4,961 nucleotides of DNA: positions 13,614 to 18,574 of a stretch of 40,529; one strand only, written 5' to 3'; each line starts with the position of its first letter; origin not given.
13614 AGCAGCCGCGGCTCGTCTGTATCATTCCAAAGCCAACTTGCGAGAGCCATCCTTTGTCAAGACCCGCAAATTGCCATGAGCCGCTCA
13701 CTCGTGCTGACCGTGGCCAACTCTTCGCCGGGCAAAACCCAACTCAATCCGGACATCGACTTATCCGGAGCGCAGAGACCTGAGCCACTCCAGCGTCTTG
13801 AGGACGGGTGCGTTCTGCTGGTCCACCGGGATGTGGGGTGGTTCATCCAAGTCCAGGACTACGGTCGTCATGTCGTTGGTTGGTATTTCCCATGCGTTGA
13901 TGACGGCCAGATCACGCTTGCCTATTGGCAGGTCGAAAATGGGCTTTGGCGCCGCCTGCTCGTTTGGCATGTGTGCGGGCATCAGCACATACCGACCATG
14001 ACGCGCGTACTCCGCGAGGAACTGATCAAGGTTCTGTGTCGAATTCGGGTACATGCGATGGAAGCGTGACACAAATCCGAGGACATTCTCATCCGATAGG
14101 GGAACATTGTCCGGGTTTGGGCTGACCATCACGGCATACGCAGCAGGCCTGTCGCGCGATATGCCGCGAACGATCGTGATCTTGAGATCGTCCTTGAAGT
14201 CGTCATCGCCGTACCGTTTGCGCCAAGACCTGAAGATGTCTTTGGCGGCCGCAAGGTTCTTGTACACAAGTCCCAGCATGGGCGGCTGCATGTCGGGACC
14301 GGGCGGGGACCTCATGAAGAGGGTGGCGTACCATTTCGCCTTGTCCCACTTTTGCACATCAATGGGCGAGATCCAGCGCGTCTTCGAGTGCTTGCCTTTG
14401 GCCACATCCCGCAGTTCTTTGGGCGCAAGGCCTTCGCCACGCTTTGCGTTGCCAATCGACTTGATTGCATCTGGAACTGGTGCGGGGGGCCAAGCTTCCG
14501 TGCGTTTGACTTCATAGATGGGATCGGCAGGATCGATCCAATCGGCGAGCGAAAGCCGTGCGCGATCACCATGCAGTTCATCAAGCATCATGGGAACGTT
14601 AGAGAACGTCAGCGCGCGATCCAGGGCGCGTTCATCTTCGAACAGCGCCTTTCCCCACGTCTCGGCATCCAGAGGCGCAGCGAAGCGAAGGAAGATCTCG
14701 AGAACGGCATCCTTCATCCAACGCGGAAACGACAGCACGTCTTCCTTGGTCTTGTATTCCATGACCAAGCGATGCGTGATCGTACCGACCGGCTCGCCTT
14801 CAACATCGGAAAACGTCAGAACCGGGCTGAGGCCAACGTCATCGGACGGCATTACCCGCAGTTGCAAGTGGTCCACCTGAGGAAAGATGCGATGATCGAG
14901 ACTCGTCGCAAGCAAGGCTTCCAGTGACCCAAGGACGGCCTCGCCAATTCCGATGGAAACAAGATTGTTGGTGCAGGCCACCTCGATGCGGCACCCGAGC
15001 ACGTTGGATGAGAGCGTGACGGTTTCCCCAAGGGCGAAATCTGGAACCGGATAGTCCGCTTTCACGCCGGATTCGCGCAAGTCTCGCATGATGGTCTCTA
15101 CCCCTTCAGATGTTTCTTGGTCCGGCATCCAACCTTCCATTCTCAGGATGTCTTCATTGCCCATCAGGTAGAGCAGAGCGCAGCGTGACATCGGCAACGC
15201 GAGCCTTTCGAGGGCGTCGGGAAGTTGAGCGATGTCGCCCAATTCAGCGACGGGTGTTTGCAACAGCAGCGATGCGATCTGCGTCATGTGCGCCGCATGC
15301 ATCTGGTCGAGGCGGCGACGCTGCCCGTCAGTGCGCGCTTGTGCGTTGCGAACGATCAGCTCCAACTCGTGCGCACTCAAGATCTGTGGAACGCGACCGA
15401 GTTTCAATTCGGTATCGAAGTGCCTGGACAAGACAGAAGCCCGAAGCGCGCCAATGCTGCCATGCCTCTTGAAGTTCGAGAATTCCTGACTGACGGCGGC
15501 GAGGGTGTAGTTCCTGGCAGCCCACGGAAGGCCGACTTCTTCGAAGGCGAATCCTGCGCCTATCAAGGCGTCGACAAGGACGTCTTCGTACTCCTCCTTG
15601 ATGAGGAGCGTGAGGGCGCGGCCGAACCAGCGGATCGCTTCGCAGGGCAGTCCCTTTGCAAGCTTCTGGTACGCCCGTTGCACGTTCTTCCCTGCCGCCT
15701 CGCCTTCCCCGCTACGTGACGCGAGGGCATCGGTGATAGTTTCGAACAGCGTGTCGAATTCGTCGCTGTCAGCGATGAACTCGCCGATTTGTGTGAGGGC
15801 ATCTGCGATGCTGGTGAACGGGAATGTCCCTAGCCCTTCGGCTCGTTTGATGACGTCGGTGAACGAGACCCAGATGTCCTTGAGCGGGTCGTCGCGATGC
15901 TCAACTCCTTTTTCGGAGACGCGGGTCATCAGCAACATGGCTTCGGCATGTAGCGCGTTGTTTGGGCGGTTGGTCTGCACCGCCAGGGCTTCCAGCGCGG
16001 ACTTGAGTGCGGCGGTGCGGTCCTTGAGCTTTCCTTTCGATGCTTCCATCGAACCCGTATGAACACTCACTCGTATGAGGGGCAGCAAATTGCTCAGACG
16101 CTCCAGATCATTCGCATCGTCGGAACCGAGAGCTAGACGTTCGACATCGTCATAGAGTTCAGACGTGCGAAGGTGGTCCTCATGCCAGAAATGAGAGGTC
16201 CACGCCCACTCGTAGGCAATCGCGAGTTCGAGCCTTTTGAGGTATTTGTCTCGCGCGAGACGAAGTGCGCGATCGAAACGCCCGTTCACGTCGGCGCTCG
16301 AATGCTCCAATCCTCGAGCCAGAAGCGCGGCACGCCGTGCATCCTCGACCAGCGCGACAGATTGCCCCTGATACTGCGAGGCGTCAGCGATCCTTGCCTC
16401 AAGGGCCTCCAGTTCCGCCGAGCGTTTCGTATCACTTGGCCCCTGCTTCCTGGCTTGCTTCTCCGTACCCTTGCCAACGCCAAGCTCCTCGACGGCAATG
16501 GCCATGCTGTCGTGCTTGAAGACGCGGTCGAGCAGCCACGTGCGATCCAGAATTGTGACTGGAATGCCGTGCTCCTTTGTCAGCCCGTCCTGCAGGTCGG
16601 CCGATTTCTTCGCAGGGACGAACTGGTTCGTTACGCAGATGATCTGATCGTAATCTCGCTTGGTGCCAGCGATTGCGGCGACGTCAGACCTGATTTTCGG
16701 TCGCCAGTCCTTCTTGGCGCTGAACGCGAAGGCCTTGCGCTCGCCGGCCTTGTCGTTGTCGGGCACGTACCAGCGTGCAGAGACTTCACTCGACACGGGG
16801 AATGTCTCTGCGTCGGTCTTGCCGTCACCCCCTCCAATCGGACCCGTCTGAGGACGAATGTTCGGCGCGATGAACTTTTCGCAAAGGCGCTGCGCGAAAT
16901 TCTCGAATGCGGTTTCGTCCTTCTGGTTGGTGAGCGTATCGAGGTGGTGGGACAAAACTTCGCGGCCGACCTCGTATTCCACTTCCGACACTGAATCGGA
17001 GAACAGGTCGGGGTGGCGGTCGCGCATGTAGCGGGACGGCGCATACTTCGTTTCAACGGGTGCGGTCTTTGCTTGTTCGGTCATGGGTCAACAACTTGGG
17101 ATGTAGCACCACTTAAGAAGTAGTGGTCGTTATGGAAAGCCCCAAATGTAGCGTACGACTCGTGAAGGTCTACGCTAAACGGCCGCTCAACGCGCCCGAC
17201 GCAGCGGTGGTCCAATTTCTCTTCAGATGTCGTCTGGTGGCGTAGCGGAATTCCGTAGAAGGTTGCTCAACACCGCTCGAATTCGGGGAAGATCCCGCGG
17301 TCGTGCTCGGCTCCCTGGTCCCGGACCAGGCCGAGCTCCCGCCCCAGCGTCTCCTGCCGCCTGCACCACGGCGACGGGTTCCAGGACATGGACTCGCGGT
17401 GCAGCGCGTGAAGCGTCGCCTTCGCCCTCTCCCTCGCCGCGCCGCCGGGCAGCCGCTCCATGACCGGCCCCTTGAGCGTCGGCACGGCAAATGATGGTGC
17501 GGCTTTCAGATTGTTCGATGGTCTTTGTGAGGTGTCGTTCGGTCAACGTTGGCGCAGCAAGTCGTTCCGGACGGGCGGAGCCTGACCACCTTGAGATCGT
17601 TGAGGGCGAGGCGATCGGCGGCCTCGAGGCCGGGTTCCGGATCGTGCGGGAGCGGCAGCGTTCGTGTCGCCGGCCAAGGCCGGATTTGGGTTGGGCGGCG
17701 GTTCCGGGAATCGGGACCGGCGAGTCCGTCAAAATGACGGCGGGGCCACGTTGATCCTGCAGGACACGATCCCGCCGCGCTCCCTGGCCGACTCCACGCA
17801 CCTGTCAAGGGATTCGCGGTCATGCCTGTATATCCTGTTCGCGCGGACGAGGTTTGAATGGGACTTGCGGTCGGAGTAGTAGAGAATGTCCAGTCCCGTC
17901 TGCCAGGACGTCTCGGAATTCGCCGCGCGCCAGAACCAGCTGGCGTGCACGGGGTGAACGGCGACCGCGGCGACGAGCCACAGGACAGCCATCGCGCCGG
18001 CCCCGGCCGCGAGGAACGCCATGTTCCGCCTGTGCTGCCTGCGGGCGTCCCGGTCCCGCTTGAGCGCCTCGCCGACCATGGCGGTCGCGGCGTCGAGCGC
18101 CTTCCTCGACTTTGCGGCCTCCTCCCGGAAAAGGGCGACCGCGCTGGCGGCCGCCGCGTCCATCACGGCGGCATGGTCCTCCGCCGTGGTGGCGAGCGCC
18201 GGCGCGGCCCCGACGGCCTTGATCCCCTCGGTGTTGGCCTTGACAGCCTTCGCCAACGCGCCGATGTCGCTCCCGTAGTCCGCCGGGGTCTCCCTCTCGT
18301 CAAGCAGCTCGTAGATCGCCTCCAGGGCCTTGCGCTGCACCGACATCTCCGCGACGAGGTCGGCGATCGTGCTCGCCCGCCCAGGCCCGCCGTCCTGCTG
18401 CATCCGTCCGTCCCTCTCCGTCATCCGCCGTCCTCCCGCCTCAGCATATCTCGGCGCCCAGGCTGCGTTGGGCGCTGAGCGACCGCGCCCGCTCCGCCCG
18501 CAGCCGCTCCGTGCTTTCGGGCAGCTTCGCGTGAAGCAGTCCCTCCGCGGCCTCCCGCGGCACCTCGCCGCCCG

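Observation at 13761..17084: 1107-aa Mrr-like nuclease fused to a helical-repeat sensor-like body, with no NTPase, directly upstream of mod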

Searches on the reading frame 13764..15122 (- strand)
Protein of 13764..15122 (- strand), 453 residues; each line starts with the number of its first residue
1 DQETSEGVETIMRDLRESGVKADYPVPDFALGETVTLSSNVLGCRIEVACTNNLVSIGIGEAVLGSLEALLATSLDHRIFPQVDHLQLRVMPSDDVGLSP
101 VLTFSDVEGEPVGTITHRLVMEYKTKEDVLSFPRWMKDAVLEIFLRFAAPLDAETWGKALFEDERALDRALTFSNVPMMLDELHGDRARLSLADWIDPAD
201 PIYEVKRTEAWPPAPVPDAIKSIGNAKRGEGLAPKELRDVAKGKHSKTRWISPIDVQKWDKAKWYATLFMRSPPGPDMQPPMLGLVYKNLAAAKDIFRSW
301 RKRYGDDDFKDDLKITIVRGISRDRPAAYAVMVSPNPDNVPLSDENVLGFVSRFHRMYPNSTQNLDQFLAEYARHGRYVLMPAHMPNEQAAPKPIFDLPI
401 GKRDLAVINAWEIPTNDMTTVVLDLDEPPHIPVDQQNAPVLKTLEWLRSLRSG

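Call 25: search_protein_families(library=pfam, proteins=[window:13764-15065:-], max_evalue=10)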
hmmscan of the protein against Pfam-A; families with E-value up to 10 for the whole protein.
seq(434 aa): 0 families

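Call 47: predict_structure(alignment_id=A3)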
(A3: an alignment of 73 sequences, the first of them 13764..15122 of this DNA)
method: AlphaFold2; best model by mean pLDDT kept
length: 453 residues; sequences in the alignment: 73
mean_pLDDT: 87.2   pTM: 0.83
mean pLDDT of the five models: 87.2, 86.6, 85.1, 84.5, 80.4
residues with pLDDT >= 90: 244; 70-90: 167; 50-70: 41; < 50: 1
segments of 3 or more residues with pLDDT < 50: none
pLDDT, mean of each block of 10 residues (from residue 1): 76 82 72 87 89 93 89 78 93 93 93 94 88 91 90 86 69 76 81 80 73 62 76 69 72 93 96 85 98 96 94 97 97 93 76 96 96 95 95 96 97 93 95 94 93 81
secondary structure, 60 per line:
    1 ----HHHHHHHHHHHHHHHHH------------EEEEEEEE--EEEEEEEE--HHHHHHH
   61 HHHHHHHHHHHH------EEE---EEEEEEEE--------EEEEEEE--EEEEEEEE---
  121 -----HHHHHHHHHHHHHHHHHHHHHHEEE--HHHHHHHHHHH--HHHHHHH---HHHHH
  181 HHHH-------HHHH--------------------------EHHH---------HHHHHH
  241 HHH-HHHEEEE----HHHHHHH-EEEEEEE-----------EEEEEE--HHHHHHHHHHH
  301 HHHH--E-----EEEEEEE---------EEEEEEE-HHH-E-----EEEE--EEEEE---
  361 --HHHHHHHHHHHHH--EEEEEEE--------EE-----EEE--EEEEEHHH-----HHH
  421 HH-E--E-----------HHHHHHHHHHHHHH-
elements in order: H5-21 E34-41 E44-51 H54-72 E79-81 E85-92 E101-107 E110-117 H126-147 E148-150 H153-163 H166-172 H176-184 H192-195 H235-243 E248-251 H256-262 E264-270 E282-287 H290-304 E313-319 E329-335 E347-350 E353-357 H363-375 E378-384 E400-402 E405-409 H418-422 H439-452

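Call 50: fold_search(model_id=the predicted structure, library=pdb)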
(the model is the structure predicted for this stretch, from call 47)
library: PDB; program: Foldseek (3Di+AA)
matches with E <= 10: 298; with E <= 0.001: 0
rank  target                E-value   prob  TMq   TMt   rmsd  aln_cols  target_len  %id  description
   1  4z7i_A                9.1e-03  0.93  0.17  0.10   8.8       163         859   16  Crystal structure of insulin regulated aminopeptidase in complex with ligand (released 2015-08-26)
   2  8cgw_A                1.0e-02  0.85  0.16  0.10   9.0       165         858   16  Insulin-regulated aminopeptidase (IRAP) in complex with an allosteric benzopyran-based inhibitor (released 2024-01-31)
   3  8p0i_B                1.1e-02  0.97  0.16  0.09   5.6       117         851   14  Crystal structure of the open conformation of insulin-regulated aminopeptidase in complex with a small-MW inhibitor (released 2024-09-04)
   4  4z7i_B                1.4e-02  0.95  0.16  0.09   6.1       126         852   16  Crystal structure of insulin regulated aminopeptidase in complex with ligand (released 2015-08-26)
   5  4pj6_A                2.3e-02  0.20  0.16  0.10  20.1       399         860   11  Crystal Structure of Human Insulin Regulated Aminopeptidase with Lysine in Active Site (released 2014-12-03)
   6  4fgm                  2.4e-02  0.95  0.18  0.14   5.2       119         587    7  Crystal structure of the aminopeptidase N family protein Q5QTY1 from Idiomarina loihiensis. Northeast Structural Genomic (released 2012-08-01)
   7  8cgw_B                3.3e-02  0.77  0.16  0.10   8.2       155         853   17  Insulin-regulated aminopeptidase (IRAP) in complex with an allosteric benzopyran-based inhibitor (released 2024-01-31)
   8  7xyo_A                3.7e-02  0.87  0.18  0.16   7.7       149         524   13  Crystal Structure of a M61 aminopeptidase family member from Myxococcus fulvus (released 2023-06-07)
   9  4p8q_B                4.6e-02  0.20  0.17  0.10  19.9       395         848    9  Crystal Structure of Human Insulin Regulated Aminopeptidase with Alanine in Active Site (released 2014-12-03)
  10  6ydx_B                4.6e-02  0.14  0.15  0.09  22.3       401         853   10  Insulin-regulated aminopeptidase complexed with a macrocyclic peptidic inhibitor (released 2020-07-22)
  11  4pj6_B                4.9e-02  0.66  0.16  0.10   8.9       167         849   16  Crystal Structure of Human Insulin Regulated Aminopeptidase with Lysine in Active Site (released 2014-12-03)
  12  1z1w                  4.9e-02  0.16  0.15  0.10  20.7       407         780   10  Crystal structures of the tricorn interacting facor F3 from Thermoplasma acidophilum, a zinc aminopeptidase in three dif (released 2005-05-31)
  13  5c97_B                6.2e-02  0.72  0.18  0.11   6.8       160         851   17  Insulin regulated aminopeptidase (released 2015-08-26)
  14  4p8q_A                7.8e-02  0.57  0.16  0.10   9.0       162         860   15  Crystal Structure of Human Insulin Regulated Aminopeptidase with Alanine in Active Site (released 2014-12-03)
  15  6ydx_A                7.8e-02  0.14  0.16  0.10  22.2       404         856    9  Insulin-regulated aminopeptidase complexed with a macrocyclic peptidic inhibitor (released 2020-07-22)
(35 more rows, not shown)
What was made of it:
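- Checked: The best matches are zincin-type aminopeptidase catalytic domains at E about 1e-2 (call 50).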

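Call 88: search_protein_families(library=phrogs, proteins=[window:13764-15122:-], max_evalue=0.1)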
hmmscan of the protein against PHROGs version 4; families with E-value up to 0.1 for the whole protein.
window:13764-15122:- (453 aa): 0 families

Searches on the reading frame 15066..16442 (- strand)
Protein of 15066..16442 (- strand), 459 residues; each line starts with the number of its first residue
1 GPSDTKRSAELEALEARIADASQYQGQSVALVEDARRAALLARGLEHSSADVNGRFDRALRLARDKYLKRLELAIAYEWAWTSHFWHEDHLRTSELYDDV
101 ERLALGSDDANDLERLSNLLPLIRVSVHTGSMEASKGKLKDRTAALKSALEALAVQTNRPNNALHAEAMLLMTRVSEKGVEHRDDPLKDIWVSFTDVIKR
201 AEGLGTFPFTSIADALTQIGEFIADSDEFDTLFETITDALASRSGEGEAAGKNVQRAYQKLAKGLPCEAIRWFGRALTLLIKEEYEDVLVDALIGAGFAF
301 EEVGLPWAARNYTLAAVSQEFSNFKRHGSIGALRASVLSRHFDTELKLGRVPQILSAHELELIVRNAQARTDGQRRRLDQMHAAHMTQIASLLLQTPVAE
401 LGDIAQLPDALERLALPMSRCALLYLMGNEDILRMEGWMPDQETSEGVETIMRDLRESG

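Call 25: search_protein_families(library=pfam, proteins=[window:15066-16442:-], max_evalue=10)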
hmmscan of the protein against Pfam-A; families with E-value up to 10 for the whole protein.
seq(459 aa): 1 family
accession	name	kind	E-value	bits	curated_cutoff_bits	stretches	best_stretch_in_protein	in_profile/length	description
PF20881.2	G1_gp67_C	-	0.24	12.4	27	1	302-382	10-89/100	Phage G1 gp67, C-terminal domain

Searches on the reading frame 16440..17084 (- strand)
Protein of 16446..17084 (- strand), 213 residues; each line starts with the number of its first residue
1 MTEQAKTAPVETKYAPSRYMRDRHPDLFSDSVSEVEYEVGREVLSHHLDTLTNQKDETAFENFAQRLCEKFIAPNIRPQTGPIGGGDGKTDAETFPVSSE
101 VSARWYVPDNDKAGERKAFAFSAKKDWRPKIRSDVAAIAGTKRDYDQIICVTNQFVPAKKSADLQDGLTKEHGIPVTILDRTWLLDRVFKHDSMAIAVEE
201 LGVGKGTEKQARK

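Call 25: search_protein_families(library=pfam, proteins=[window:16446-17084:-], max_evalue=10)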
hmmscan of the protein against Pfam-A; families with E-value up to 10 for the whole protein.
seq(213 aa): 0 families

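Call 79: search_solved_structures(query=A5, max_evalue=10, show_alignments=3)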
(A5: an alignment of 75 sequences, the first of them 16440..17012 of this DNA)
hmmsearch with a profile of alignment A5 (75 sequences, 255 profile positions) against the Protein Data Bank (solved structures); distinct sequences matched with E-value up to 10: 0.

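Call 80: search_protein_families(library=pfam, alignment_id=A5, max_evalue=1)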
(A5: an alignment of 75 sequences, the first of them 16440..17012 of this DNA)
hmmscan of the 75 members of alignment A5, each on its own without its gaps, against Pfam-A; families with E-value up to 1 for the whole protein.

A. member 1, window:16440-17012:- (191 aa): 0 families

B. families by the number of members that match (of 75 scanned): 20 families
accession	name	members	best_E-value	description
PF14067.11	LssY_C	1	0.0081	LssY C-terminus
PF18284.7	DNA_meth_N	1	0.015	DNA methylase N-terminal domain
PF08824.15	Serine_rich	1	0.044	Serine rich protein interaction domain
PF11544.13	Spc42p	1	0.059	Spindle pole body component Spc42p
PF03358.20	FMN_red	1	0.065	NADPH-dependent FMN reductase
PF10313.15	DUF2415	1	0.072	Uncharacterised protein domain (DUF2415)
PF03294.19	Pox_Rap94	1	0.073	RNA polymerase-associated transcription specificity factor, Rap94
PF22399.1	DUF6979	1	0.078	Family of unknown function (DUF6979)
PF09865.15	DUF2092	1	0.089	Predicted periplasmic protein (DUF2092)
PF04852.17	ALOG_dom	1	0.094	ALOG domain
PF10616.14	DUF2471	1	0.12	Protein of unknown function (DUF2471)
PF06048.17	DUF927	1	0.12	Domain of unknown function (DUF927)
PF13489.12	Methyltransf_23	1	0.13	Methyltransferase domain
PF20528.3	DUF6743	1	0.13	Domain of unknown function (DUF6743)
PF23344.1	ZP-N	1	0.13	ZP-N domain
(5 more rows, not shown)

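Call 88: search_protein_families(library=phrogs, proteins=[window:16440-17012:-], max_evalue=0.1)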
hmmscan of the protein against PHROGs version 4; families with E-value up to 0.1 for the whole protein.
window:16440-17012:- (191 aa): 1 family
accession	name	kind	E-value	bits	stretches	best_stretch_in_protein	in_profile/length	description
phrog_30862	-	unknown function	0.042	15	1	5-81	28-99/119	-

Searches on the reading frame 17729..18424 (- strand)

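Call 5: search_protein_families(library=pfam, proteins=[window:17729-18424:-], max_evalue=0.1)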
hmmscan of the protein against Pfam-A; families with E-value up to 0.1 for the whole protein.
window:17729-18424:- (231 aa): 3 families
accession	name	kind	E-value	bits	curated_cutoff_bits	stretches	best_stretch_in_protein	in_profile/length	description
PF19613.4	DUF6118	-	2.2e-17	63.7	27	1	21-228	35-242/245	Family of unknown function (DUF6118)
PF25473.1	MXRA7_helical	-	0.027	14.9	22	1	22-45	21-44/64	MXRA7 helical domain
PF24365.1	DUF7521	-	0.071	13.9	27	0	125-184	21-80/82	Family of unknown function (DUF7521)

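Call 6: search_protein_families(library=padloc, proteins=[window:17729-18424:-], max_evalue=0.1)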
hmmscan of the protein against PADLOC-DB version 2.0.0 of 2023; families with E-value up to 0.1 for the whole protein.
window:17729-18424:- (231 aa): 0 families
